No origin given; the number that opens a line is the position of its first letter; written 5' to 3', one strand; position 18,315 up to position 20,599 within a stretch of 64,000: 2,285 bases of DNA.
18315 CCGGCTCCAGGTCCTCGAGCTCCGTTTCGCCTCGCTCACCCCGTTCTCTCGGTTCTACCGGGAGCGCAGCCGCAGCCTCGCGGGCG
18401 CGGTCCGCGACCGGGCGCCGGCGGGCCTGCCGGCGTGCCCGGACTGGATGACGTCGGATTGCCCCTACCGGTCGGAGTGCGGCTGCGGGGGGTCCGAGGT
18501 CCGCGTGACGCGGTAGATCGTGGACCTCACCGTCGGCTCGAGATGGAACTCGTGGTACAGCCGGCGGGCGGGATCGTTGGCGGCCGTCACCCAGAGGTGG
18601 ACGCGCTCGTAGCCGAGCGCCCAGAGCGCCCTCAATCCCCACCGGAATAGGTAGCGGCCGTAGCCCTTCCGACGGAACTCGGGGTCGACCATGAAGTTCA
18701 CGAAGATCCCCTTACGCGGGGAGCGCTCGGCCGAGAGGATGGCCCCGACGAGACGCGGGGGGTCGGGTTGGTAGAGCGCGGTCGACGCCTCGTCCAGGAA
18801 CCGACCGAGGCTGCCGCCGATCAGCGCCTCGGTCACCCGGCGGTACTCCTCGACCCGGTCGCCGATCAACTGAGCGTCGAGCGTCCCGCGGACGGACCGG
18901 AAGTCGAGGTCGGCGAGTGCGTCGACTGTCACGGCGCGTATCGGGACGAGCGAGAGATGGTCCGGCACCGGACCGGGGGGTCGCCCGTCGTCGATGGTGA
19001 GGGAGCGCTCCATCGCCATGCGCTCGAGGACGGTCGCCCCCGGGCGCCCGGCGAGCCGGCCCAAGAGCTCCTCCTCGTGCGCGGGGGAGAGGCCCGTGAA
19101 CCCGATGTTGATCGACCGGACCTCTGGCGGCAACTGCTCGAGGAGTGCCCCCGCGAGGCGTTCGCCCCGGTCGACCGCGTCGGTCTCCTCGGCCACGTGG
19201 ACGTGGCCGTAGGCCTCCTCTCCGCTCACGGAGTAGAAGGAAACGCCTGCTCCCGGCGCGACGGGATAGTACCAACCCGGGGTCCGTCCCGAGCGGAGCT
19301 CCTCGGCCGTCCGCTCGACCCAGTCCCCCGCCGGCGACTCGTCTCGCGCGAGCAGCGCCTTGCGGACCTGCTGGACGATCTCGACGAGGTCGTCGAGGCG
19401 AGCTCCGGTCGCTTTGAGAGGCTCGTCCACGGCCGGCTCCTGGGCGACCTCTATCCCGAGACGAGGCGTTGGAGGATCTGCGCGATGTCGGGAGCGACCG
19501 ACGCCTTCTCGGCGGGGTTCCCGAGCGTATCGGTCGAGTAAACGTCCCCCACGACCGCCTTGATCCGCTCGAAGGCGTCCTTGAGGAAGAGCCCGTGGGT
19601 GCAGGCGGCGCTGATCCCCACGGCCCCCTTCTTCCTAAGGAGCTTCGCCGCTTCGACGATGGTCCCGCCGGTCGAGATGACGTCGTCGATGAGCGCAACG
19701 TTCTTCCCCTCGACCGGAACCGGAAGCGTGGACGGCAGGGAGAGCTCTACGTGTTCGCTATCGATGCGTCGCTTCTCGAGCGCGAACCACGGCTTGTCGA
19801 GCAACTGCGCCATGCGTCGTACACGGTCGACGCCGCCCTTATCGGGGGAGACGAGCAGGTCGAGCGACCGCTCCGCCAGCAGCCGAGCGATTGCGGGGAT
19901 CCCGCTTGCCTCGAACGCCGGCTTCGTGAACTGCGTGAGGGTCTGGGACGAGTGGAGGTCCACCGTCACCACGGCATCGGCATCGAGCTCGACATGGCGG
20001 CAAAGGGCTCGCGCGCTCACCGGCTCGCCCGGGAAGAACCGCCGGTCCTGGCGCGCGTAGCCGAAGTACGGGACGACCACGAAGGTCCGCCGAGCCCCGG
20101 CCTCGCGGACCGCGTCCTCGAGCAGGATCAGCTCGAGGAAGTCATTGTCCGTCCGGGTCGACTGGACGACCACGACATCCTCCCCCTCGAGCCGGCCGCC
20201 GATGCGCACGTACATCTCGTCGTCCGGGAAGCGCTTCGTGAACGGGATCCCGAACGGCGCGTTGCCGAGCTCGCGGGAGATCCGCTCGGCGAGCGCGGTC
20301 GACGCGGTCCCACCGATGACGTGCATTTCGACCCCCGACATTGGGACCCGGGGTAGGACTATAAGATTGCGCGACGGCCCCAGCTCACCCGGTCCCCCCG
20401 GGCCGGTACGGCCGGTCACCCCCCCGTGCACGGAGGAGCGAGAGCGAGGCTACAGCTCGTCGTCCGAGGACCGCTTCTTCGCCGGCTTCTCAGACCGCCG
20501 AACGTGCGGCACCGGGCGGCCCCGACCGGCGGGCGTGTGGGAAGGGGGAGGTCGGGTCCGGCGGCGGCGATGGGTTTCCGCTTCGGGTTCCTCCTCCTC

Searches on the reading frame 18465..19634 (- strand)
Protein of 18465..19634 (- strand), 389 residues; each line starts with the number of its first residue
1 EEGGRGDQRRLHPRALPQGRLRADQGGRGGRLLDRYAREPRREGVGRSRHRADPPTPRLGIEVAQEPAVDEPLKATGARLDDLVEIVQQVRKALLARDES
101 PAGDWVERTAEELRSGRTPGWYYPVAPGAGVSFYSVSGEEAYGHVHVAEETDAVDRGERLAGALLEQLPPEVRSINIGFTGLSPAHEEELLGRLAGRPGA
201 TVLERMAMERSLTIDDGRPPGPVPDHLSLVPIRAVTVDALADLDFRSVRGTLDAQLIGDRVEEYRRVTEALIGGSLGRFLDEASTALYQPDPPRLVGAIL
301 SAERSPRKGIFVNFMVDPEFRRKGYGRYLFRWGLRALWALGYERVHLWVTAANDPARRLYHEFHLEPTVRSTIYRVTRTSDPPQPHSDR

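Call 79: search_protein_families(library=pfam, proteins=[window:18465-19634:-], max_evalue=0.00001)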
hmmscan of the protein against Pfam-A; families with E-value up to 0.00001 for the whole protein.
window:18465-19634:- (389 aa): 3 families
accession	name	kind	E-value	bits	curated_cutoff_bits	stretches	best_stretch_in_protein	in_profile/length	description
PF00583.31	Acetyltransf_1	-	8.7e-12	45.8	20.7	1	290-363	39-114/116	Acetyltransferase (GNAT) family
PF13508.13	Acetyltransf_7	-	5e-07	30.4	27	1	303-362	22-79/84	Acetyltransferase (GNAT) domain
PF08445.16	FR47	-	6.3e-06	26.5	22.1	0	304-362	18-74/86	FR47-like protein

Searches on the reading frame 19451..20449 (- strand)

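Call 79: search_protein_families(library=pfam, proteins=[window:19451-20449:-], max_evalue=0.00001)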
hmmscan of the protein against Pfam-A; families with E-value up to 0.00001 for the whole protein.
window:19451-20449:- (332 aa): 3 families
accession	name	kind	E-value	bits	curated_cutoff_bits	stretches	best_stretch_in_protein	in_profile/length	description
PF13793.12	Pribosyltran_N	-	8.5e-25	87.3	25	1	42-150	1-110/117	N-terminal domain of ribose phosphate pyrophosphokinase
PF00156.33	Pribosyltran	-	8.9e-13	48.3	26.3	1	186-285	18-124/158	Phosphoribosyl transferase domain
PF14572.12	Pribosyl_synth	-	1.8e-08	35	27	1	240-314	75-150/184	Phosphoribosyl synthetase-associated domain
